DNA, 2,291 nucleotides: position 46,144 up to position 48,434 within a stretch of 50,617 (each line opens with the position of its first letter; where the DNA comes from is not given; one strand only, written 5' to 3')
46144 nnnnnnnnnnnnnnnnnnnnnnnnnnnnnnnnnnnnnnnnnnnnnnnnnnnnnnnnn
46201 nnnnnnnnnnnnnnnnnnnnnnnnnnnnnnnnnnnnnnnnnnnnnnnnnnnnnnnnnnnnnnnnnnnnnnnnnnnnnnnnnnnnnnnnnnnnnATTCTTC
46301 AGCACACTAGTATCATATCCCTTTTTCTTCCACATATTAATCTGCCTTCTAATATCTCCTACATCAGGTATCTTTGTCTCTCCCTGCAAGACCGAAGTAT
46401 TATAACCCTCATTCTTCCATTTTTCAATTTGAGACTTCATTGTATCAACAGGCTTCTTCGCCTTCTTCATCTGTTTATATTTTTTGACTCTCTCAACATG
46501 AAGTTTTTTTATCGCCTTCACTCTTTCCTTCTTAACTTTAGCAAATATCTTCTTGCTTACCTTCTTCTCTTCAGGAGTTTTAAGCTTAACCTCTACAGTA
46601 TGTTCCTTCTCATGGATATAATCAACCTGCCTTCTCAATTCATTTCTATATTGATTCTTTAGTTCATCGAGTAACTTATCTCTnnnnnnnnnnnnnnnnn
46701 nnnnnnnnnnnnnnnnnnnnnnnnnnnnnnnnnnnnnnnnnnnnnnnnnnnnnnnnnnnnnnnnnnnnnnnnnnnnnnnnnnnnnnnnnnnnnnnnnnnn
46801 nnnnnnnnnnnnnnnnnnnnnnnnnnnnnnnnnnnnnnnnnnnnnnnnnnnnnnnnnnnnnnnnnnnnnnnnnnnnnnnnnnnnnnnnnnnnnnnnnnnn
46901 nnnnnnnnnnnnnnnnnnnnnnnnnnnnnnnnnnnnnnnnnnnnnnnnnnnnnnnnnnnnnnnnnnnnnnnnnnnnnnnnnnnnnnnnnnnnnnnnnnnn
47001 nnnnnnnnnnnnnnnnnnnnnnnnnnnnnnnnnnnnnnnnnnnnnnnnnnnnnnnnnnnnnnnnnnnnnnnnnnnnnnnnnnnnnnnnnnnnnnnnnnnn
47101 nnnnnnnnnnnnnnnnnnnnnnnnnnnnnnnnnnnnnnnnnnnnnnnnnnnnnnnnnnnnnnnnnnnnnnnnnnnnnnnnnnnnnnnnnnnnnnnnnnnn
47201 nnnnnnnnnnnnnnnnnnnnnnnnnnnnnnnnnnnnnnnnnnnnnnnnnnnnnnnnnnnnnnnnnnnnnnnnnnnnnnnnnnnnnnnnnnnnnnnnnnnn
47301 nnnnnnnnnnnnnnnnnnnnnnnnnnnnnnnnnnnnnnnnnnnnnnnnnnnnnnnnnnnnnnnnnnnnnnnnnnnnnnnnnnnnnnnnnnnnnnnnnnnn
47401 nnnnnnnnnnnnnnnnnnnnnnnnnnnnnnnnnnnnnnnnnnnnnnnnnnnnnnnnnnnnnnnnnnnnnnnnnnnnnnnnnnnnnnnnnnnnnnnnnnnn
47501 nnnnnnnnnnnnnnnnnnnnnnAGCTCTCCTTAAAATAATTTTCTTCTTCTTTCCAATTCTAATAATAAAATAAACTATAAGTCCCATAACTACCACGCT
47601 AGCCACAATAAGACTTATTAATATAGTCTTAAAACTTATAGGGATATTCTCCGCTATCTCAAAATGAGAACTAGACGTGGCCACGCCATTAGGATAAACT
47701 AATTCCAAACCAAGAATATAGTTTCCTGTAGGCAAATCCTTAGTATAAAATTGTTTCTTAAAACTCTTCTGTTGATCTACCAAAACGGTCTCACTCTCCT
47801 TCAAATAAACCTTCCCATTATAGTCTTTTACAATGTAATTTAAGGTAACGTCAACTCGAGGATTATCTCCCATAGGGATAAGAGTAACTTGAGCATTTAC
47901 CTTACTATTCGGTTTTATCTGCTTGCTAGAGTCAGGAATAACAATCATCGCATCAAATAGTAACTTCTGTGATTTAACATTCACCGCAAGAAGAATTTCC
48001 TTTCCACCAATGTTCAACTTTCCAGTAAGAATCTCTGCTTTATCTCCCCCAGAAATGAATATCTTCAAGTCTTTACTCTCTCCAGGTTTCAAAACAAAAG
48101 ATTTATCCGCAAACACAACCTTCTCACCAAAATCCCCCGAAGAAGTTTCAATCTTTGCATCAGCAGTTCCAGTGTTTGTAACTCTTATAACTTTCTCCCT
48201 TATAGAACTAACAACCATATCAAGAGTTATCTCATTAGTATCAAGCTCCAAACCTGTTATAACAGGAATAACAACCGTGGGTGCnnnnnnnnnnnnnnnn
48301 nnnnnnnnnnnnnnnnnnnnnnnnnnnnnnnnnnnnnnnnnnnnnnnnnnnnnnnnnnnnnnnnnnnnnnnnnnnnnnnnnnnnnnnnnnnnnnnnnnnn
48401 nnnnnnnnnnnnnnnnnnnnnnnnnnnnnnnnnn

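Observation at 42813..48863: Three-gene operon linking two paralogous surface/membrane proteins to a giant cytoplasmic coiled-coil protein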

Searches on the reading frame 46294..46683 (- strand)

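Call 20: search_protein_families(library=pfam, proteins=[window:46294-46683:-], max_evalue=10)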
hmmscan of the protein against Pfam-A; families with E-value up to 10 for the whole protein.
seq(130 aa): 7 families
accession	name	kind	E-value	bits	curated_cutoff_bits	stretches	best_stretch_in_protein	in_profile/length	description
PF18852.6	LPD34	-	0.00048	20.2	27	1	33-130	10-109/213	Large polyvalent protein associated domain 34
PF05549.16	Allexi_40kDa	-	0.56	10.1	26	1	4-85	79-155/271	Allexivirus 40kDa protein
PF15383.11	TMEM237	-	0.56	9.8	28.1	1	36-87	15-64/247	Transmembrane protein 237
PF24531.2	ANC1_spectrin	-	0.87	10.5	27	1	10-88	3-80/95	Nuclear anchorage protein 1, spectrin repeat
PF14277.12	DUF4364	-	0.98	9.6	26.9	1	2-42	86-126/162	Domain of unknown function (DUF4364)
PF17675.6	APG6_N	-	1.2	10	45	1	2-93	8-90/132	Apg6 coiled-coil region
PF24715.1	YxiF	-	4.9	7.6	25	1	34-93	18-73/140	YxiF protein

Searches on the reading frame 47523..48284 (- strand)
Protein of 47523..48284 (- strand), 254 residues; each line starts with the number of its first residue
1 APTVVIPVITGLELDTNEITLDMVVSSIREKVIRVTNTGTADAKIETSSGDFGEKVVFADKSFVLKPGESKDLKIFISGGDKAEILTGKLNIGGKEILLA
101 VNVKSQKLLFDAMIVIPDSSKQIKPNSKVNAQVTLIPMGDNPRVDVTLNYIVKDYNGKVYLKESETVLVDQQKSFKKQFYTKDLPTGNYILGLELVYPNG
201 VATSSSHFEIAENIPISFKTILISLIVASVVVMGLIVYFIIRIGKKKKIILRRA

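Call 63: search_protein_families(library=pfam, proteins=[window:47523-48284:-], max_evalue=10)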
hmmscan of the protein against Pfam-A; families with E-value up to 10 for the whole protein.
seq(254 aa): 3 families
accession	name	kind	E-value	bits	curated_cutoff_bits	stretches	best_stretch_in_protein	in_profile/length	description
PF22544.2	HYDIN_VesB_CFA65-like_Ig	-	0.0002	22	25.5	1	26-75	18-68/100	HYDIN/CFA65/VesB-like, Ig-like domain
PF22067.2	Cep192_D3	-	0.055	14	27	1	16-82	6-72/99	Cep192 domain 3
PF04639.17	Baculo_E56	-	0.13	11.9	28.9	1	192-243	244-292/293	Baculoviral E56 protein, specific to ODV envelope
